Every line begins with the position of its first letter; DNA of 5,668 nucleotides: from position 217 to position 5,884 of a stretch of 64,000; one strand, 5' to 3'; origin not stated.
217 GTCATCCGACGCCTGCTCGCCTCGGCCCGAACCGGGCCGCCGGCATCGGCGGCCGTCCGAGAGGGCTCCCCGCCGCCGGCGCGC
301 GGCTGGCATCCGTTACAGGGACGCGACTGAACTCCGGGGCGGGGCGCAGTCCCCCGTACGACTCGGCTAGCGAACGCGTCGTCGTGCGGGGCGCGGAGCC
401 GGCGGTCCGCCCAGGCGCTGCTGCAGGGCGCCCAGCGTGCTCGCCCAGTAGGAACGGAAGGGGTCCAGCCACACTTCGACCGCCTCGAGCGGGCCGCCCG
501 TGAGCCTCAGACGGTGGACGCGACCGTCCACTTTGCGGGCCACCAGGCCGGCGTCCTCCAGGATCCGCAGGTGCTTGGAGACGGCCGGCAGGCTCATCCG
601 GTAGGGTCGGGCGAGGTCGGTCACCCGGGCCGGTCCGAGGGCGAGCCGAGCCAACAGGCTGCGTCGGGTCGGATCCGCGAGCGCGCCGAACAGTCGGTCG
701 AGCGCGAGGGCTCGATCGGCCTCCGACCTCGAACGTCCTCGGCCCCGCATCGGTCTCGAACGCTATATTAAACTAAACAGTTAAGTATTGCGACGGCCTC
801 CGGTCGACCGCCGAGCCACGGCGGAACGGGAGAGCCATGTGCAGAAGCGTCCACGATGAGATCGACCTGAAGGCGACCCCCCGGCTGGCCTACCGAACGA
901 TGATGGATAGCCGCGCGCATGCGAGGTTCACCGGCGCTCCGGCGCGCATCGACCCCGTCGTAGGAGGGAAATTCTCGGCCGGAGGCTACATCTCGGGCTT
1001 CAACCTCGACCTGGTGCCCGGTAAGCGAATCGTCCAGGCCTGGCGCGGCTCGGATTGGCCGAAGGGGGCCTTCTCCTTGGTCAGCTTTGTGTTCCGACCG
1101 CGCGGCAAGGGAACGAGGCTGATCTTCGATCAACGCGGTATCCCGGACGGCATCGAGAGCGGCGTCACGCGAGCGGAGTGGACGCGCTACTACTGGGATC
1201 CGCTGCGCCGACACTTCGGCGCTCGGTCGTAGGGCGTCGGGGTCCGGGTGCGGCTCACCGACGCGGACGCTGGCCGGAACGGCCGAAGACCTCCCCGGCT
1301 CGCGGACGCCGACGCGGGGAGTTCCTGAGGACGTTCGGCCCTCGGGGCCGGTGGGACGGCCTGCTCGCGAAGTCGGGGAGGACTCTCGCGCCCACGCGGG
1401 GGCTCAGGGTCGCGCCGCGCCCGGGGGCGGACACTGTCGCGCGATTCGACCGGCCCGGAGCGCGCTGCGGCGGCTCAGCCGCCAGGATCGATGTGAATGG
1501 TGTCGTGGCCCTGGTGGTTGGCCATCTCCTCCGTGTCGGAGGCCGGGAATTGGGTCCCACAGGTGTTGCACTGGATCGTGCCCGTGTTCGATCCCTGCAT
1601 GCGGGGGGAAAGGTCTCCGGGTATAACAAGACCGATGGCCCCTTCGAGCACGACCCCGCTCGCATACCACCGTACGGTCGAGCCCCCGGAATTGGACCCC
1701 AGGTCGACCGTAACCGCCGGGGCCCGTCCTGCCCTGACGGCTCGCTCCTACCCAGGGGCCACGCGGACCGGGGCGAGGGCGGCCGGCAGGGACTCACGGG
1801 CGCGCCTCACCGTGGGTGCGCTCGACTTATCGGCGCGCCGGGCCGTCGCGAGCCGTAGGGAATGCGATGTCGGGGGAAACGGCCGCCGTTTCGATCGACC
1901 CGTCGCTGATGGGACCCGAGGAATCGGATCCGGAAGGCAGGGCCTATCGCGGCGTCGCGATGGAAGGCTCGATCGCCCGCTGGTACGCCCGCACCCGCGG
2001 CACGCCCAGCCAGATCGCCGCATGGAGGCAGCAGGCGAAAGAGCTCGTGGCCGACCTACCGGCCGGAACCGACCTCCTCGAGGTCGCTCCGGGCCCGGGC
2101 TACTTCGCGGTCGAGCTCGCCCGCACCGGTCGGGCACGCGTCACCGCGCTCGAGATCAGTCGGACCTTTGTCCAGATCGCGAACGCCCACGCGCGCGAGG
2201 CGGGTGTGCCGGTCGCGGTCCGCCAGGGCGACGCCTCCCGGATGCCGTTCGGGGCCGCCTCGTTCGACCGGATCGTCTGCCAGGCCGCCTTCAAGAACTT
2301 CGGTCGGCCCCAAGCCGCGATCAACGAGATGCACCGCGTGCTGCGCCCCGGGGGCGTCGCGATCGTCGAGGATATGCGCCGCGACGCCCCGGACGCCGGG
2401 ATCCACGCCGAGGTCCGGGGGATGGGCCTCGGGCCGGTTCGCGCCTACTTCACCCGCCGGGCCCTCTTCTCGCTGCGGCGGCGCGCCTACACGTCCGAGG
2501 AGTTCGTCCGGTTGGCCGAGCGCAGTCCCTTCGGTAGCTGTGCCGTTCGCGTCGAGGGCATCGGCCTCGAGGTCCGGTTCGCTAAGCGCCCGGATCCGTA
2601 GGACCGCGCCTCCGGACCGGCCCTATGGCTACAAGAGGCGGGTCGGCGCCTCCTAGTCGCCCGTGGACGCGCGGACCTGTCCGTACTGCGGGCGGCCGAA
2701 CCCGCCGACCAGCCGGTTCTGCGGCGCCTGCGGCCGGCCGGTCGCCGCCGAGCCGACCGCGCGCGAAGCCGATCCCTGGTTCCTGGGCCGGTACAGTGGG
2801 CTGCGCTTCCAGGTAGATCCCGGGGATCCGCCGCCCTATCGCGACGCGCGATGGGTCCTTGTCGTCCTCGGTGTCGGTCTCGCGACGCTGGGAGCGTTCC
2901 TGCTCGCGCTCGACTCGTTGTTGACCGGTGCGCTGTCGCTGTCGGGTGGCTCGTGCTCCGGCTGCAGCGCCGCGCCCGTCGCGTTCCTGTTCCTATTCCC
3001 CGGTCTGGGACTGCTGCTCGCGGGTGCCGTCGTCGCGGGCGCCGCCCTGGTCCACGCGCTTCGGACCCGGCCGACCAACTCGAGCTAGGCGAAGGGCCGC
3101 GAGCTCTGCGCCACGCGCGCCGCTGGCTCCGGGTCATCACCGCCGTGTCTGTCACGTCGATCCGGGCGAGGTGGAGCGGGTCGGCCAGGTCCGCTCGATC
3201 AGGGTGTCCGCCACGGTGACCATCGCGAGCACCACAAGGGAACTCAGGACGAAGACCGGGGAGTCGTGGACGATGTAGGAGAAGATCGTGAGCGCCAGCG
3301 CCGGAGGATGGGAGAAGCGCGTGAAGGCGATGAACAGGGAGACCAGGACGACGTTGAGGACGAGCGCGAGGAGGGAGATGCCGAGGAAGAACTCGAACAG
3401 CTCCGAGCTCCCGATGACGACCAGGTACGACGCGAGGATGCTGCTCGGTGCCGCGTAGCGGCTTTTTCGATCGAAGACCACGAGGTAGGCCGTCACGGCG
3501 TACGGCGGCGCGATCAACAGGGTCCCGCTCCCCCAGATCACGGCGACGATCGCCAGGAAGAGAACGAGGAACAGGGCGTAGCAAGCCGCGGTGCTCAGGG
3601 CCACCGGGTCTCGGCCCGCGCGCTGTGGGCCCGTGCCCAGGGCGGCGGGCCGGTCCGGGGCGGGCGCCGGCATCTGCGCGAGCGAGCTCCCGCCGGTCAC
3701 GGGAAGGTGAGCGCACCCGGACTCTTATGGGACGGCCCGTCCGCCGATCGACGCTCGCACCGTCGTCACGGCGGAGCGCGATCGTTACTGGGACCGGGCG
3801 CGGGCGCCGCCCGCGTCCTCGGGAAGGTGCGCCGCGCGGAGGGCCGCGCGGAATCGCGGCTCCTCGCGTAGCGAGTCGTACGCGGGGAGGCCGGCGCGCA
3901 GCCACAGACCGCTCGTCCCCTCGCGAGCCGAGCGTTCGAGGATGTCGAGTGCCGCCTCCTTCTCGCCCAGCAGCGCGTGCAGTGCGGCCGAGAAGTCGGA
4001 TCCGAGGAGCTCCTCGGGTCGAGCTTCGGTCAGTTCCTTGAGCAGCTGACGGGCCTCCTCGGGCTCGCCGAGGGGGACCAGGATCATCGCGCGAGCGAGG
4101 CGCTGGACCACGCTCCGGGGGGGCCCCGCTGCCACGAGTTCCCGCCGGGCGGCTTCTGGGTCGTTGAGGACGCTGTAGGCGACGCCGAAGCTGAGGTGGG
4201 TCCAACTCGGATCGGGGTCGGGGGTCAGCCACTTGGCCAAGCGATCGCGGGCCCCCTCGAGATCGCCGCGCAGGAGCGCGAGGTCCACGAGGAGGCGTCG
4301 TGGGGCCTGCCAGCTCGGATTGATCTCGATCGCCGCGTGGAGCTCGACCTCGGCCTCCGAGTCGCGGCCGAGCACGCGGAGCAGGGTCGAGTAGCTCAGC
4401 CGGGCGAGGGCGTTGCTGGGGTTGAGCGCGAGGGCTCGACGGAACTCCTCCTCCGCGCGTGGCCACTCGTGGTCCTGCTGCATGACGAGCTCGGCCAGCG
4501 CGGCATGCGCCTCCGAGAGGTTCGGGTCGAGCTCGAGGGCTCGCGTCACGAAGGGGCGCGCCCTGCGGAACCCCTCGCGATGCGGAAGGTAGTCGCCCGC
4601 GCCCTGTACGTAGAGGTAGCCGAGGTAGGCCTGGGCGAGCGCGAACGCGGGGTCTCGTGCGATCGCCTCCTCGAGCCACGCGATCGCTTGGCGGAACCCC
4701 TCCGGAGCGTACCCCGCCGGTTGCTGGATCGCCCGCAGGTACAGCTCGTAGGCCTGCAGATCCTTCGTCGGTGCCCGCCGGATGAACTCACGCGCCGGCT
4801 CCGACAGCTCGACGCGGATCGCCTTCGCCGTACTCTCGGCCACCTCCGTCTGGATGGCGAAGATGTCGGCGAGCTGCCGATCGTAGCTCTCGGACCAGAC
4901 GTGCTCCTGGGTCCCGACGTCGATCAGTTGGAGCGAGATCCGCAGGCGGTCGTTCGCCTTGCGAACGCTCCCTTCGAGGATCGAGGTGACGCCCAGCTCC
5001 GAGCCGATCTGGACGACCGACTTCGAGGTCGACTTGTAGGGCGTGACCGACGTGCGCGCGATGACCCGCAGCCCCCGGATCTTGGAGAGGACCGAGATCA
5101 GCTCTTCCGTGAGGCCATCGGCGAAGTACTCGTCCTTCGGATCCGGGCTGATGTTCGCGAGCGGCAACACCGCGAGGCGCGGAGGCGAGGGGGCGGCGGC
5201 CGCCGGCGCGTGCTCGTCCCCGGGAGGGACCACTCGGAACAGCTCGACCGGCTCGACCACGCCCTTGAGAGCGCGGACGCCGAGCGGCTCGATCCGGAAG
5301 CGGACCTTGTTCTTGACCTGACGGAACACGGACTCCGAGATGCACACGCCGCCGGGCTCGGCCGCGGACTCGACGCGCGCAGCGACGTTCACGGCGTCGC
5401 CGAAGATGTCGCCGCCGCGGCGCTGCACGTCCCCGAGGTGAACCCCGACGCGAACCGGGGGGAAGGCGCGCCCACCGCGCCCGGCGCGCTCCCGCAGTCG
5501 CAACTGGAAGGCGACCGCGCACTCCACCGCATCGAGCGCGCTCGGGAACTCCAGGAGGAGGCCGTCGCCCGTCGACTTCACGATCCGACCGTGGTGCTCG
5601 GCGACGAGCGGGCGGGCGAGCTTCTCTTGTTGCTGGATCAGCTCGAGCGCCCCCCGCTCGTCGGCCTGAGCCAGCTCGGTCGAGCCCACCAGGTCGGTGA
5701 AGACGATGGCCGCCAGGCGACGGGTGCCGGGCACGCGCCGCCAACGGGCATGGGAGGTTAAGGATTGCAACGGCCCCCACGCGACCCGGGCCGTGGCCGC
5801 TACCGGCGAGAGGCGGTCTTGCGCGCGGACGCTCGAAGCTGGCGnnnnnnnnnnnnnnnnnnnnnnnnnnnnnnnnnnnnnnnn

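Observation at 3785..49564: Local expansion of class III nucleotidyl cyclases: three cyclase–TolB-like–TPR paralogs plus two divergent cyclase architectures within 64 kb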

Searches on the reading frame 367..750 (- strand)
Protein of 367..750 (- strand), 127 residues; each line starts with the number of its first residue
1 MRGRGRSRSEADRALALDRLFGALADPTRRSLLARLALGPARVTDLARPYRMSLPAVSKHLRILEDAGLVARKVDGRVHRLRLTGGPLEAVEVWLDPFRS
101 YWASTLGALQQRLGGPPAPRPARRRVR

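Call 57: search_protein_families(library=pfam, proteins=[window:367-750:-], max_evalue=0.001)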
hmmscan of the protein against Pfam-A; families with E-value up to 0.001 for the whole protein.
window:367-750:- (127 aa): 7 families
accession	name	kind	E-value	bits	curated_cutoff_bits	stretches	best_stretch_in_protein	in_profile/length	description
PF01022.26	HTH_5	-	1.7e-11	44.3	22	1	26-70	1-45/47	Bacterial regulatory protein, arsR family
PF12840.13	HTH_20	-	4.6e-11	43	27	1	24-71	1-49/51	Helix-turn-helix domain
PF01047.28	MarR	-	1.4e-05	25.3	24.6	1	38-73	15-50/59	MarR family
PF12802.13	MarR_2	-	0.00011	22.7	27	1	31-80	9-60/61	MarR family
PF25212.1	HVO_A0114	-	0.00037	20.7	27.6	1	27-82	22-78/84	HVO_A0114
PF25213.1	HVO_A0261_N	-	0.00056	20.2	35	1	27-78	11-61/86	HVO_A0261 N-terminal domain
PF17782.7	DprA_WH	-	0.00073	20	22.9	0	25-74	10-59/61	DprA winged helix domain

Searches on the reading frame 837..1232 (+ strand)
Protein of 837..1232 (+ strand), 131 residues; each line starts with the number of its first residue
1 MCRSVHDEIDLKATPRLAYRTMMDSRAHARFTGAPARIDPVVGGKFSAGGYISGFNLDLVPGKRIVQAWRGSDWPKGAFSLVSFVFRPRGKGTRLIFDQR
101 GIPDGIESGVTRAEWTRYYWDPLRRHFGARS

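Call 57: search_protein_families(library=pfam, proteins=[window:837-1232:+], max_evalue=0.001)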
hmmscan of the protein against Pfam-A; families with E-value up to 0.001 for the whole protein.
window:837-1232:+ (131 aa): 1 family
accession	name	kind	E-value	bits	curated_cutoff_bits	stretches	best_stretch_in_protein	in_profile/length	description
PF08327.17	AHSA1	-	5.1e-19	69.2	22.1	1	12-127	1-124/125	Activator of Hsp90 ATPase homolog 1-like protein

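Call 73: find_encoding_contigs(protein=window:837-1232:+, flank=10000, max_places=3)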
Protein window:837-1232:+ (131 aa): 2 contigs read that carry it; 2 places shown.
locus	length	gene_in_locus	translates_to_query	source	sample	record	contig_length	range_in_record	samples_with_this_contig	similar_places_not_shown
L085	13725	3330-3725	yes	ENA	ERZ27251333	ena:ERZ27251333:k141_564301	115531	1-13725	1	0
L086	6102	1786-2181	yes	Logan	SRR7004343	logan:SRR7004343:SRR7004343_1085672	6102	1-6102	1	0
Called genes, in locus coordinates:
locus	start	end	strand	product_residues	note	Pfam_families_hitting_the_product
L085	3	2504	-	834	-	?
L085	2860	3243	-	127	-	PF12840:HTH_20, PF01022:HTH_5, PF01047:MarR (weak)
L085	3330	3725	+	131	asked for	PF08327:AHSA1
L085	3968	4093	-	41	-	-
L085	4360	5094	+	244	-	PF13489:Methyltransf_23, PF01209:Ubie_methyltran, PF13847:Methyltransf_31, PF08241:Methyltransf_11, PF08242:Methyltransf_12, PF13649:Methyltransf_25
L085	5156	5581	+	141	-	PF12773:DZR (weak), PF13240:Zn_Ribbon_1 (weak)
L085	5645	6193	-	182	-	PF04982:TM_HPP (weak)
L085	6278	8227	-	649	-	PF00211:Guanylate_cyc, PF13428:TPR_14 (faint), PF13414:TPR_11 (faint), PF14559:TPR_19 (faint), PF07719:TPR_2 (faint), PF13181:TPR_8 (faint), PF13431:TPR_17 (faint)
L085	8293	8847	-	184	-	PF03352:Adenine_glyco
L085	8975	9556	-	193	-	PF07301:DUF1453 (weak)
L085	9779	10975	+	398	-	PF00144:Beta-lactamase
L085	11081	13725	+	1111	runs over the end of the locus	PF05729:NACHT (weak), PF13191:AAA_16, PF13401:AAA_22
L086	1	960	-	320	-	?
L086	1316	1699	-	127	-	PF12840:HTH_20, PF01022:HTH_5, PF01047:MarR (weak)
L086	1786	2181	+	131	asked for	PF08327:AHSA1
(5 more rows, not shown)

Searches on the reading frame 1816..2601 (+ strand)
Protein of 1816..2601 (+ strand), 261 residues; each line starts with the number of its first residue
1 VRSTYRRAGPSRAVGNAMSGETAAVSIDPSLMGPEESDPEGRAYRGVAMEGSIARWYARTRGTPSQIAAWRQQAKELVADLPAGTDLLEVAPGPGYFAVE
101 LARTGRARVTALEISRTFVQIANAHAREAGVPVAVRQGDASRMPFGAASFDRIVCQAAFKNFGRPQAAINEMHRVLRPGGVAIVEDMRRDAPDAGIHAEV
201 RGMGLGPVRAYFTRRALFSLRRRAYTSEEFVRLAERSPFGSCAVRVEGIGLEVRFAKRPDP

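Call 16: search_protein_families(library=pfam, proteins=[window:1816-2601:+], max_evalue=0.001)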
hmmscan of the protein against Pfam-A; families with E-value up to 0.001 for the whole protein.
window:1816-2601:+ (261 aa): 10 families
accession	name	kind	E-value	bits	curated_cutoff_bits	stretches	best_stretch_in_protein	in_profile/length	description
PF08241.18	Methyltransf_11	-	4.6e-23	82.1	21.2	1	88-183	1-94/95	Methyltransferase domain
PF13649.12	Methyltransf_25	-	4.2e-21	75.9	27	1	88-180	2-97/97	Methyltransferase domain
PF13847.12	Methyltransf_31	-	1.2e-17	64.4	27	1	84-188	4-113/145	Methyltransferase domain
PF01209.24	Ubie_methyltran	-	6.5e-12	45.7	20.1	1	69-184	34-151/233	ubiE/COQ5 methyltransferase family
PF08242.18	Methyltransf_12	-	1.4e-10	42.2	30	1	88-181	1-97/98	Methyltransferase domain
PF13489.12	Methyltransf_23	-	4.1e-10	40.1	27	1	69-191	8-123/164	Methyltransferase domain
PF03141.22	Methyltransf_29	-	0.00014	21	23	1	125-183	157-216/506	Putative S-adenosyl-L-methionine-dependent methyltransferase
PF00398.26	RrnaAD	-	0.00019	21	24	1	83-146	30-91/263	Ribosomal RNA adenine dimethylase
PF02353.26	CMAS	-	0.0005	19.9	27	1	79-189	58-169/273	Mycolic acid cyclopropane synthetase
PF01135.25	PCMT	-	0.00085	19.6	20.3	0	74-172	65-163/210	Protein-L-isoaspartate(D-aspartate) O-methyltransferase (PCMT)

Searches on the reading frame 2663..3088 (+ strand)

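Call 57: search_protein_families(library=pfam, proteins=[window:2663-3088:+], max_evalue=0.001)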
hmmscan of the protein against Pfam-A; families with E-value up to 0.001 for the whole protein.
window:2663-3088:+ (141 aa): 3 families
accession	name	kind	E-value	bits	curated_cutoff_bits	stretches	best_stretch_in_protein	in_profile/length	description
PF13240.11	Zn_Ribbon_1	-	4.4e-07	29.9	25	1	6-27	2-23/23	zinc-ribbon domain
PF12773.13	DZR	-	1.6e-06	28.6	27.3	1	6-27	1-22/45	Double zinc ribbon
PF24463.1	DUF7577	-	3.8e-05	23.7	28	1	3-26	2-25/27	Domain of unknown function (DUF7577)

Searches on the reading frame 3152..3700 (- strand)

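Call 16: search_protein_families(library=pfam, proteins=[window:3152-3700:-], max_evalue=0.001)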
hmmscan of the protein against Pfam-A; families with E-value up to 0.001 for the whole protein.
window:3152-3700:- (182 aa): 1 family
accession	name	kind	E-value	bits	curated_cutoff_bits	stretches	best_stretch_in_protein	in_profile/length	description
PF04982.19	TM_HPP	-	2.3e-06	27.7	27.2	1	37-164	11-144/157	HPP, transmembrane region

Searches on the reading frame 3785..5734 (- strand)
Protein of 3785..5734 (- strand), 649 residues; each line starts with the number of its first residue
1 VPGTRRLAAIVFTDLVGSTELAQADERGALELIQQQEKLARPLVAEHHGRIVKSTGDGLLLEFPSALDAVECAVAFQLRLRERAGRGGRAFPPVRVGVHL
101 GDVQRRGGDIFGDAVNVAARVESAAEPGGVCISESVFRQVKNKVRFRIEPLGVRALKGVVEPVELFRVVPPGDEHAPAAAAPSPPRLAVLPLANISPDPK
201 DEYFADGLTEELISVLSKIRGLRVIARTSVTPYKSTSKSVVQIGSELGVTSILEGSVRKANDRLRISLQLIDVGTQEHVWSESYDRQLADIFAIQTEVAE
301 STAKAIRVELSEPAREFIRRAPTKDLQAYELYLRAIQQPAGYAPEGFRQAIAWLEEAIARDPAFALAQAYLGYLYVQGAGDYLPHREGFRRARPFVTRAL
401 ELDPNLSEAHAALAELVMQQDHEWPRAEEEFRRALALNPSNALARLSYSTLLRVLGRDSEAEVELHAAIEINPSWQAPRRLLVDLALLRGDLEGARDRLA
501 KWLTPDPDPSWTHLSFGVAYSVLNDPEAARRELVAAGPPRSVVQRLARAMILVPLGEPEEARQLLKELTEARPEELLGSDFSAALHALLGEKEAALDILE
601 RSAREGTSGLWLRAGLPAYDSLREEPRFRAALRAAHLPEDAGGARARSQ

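Call 8: search_protein_families(library=pfam, proteins=[window:3785-5734:-], max_evalue=0.01)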
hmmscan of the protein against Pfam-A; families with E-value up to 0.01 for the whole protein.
window:3785-5734:- (649 aa): 12 families
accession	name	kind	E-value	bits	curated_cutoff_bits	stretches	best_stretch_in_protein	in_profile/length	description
PF14559.12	TPR_19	-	4.8e-14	52.9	25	2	423-479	6-62/68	Tetratricopeptide repeat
PF00211.25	Guanylate_cyc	-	8.2e-14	52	21.9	1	9-158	10-172/183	Adenylate and Guanylate cyclase catalytic domain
PF13431.12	TPR_17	-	2.3e-11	43.5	24.4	0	431-462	2-33/34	Tetratricopeptide repeat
PF13414.12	TPR_11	-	1.1e-09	38.3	26.8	0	349-377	12-40/42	TPR repeat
PF13428.12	TPR_14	-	5.1e-08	33.3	23.5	0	545-575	4-34/44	Tetratricopeptide repeat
PF13181.12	TPR_8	-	7.3e-07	29.3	25.7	0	547-574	6-33/34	Tetratricopeptide repeat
PF07719.23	TPR_2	-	1.3e-06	28.5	27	0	420-441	13-34/34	Tetratricopeptide repeat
PF13432.12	TPR_16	-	5.1e-05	24.1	32.7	1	423-465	12-53/65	Tetratricopeptide repeat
PF00515.34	TPR_1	-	0.00011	22.3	27.8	0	424-441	17-34/34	Tetratricopeptide repeat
PF06287.16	DUF1039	-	0.0048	17.7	25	0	543-570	28-55/65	Protein of unknown function (DUF1039)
PF23914.1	TPR_CcmH_CycH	-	0.0073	16.6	42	0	402-461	45-106/158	Cytochrome c-type biogenesis protein H TPR domain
PF13424.12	TPR_12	-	0.0096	16.5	30.1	0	548-599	9-68/77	Tetratricopeptide repeat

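Call 32: search_protein_families(library=ncbifam, proteins=[window:3785-5734:-], max_evalue=0.01)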
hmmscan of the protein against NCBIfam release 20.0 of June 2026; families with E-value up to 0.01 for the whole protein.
window:3785-5734:- (649 aa): 16 families
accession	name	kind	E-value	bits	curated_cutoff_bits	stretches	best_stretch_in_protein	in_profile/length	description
TIGR04510.1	mod_pep_cyc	subfamily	3.2e-21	75.6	400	3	214-377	280-442/814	putative peptide modification system cyclase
TIGR02917.1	PEP_TPR_lipo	equivalog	1.3e-20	72.9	312.2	2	391-616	347-573/899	XrtA/PEP-CTERM system TPR-repeat protein PrsT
NF058673.1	LipAdnlyCyLipJMY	equivalog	1.8e-20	73.1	800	1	5-162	293-443/449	bifunctional lipase/adenylate cyclase LipJ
TIGR02521.1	type_IV_pilW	equivalog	3.7e-16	59.4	154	1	375-471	34-128/234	type IV pilus biogenesis/stability protein PilW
NF033758.1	gliding_GltE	equivalog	1.5e-08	34.1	225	1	457-596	237-378/411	adventurous gliding motility TPR repeat lipoprotein GltE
NF047558.1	TPR_END_plus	domain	3.8e-07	29.9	32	1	583-632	6-55/56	TPR end-of-group domain-containing protein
NF040959.1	MamA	equivalog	4.7e-07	29.5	200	1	389-474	87-171/204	magnetosome protein MamA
TIGR03939.1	PGA_TPR_OMP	equivalog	6.7e-07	27.9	366.65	1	472-575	391-496/800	poly-beta-1,6 N-acetyl-D-glucosamine export porin PgaA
NF009037.0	PRK12370.1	equivalog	3.3e-06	25.8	589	1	181-476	118-406/553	HilA/EilA family virulence transcriptional regulator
NF007540.1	PRK10153.1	equivalog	8.8e-06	24.8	400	1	201-371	222-384/516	lysine decarboxylation/transport transcriptional activator CadC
NF033762.1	social_mot_Tgl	equivalog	1.4e-05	24.6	225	0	419-492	42-116/252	social motility TPR repeat lipoprotein Tgl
TIGR03903.1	TOMM_kin_cyc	equivalog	3.7e-05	21.7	705.75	1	22-162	306-458/1267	TOMM system kinase/cyclase fusion protein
NF008520.0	PRK11447.1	equivalog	0.00022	19.2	858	0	457-572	584-701/1157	cellulose synthase complex outer membrane protein BcsC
TIGR02552.1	LcrH_SycD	equivalog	0.001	18.8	104.8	1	402-474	47-118/136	SycD/LcrH family type III secretion system chaperone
NF033920.0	C39_PA2778_fam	equivalog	0.0045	16.4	150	0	396-473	179-255/255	PA2778 family cysteine peptidase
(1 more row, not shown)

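Call 33: search_protein_families(library=padloc, proteins=[window:3785-5734:-], max_evalue=0.01)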
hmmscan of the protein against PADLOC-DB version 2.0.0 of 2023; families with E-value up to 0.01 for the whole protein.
window:3785-5734:- (649 aa): 4 families
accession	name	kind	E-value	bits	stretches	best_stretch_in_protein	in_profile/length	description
PDLC00734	PycC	-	1.3e-06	25.7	1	5-150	187-354/374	Pycsar cyclase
PDLC02367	PycC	-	2.5e-06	25.1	1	8-147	44-199/226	-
PDLC00766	PycC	-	0.0011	16.5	0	8-63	44-100/232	Pycsar cyclase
PDLC02369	PycC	-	0.0077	13.8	0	111-143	162-194/248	-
